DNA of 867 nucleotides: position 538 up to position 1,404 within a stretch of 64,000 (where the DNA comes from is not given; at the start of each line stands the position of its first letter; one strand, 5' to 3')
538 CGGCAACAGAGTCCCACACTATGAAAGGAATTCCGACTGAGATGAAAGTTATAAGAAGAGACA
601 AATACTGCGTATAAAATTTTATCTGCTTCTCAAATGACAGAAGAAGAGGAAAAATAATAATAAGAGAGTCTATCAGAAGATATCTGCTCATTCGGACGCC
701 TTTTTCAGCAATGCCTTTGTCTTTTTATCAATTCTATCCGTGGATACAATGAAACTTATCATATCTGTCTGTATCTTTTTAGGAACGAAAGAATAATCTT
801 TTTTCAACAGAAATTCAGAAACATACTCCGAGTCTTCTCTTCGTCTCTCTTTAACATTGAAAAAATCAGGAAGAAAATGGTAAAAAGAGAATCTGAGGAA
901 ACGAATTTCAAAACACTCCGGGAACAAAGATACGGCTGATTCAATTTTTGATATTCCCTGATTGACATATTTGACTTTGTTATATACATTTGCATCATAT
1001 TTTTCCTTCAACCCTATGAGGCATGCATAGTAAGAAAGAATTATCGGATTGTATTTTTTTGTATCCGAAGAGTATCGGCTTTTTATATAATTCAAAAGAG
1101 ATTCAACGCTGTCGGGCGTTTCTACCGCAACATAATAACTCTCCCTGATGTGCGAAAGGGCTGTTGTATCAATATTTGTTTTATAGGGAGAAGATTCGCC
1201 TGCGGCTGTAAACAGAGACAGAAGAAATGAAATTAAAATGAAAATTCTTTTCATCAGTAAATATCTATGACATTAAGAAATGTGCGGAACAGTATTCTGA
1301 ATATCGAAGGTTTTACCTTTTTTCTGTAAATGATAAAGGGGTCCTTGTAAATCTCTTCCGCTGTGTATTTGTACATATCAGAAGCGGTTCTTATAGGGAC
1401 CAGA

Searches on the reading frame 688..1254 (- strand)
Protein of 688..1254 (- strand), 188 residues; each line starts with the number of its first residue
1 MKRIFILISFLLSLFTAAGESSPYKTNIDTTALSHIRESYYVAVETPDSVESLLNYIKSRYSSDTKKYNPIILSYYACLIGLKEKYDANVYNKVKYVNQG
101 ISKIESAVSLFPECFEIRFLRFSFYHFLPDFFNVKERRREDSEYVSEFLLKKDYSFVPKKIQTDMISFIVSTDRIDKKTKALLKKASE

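Call 42: find_encoding_contigs(protein=window:688-1254:-, flank=10000, max_places=4)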
Protein window:688-1254:- (188 aa): no gene with exactly this product is on record in the collection.

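Call 57: search_protein_families(library=pfam, proteins=[window:688-1254:-])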
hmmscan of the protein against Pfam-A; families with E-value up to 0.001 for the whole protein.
window:688-1254:- (188 aa): 0 families
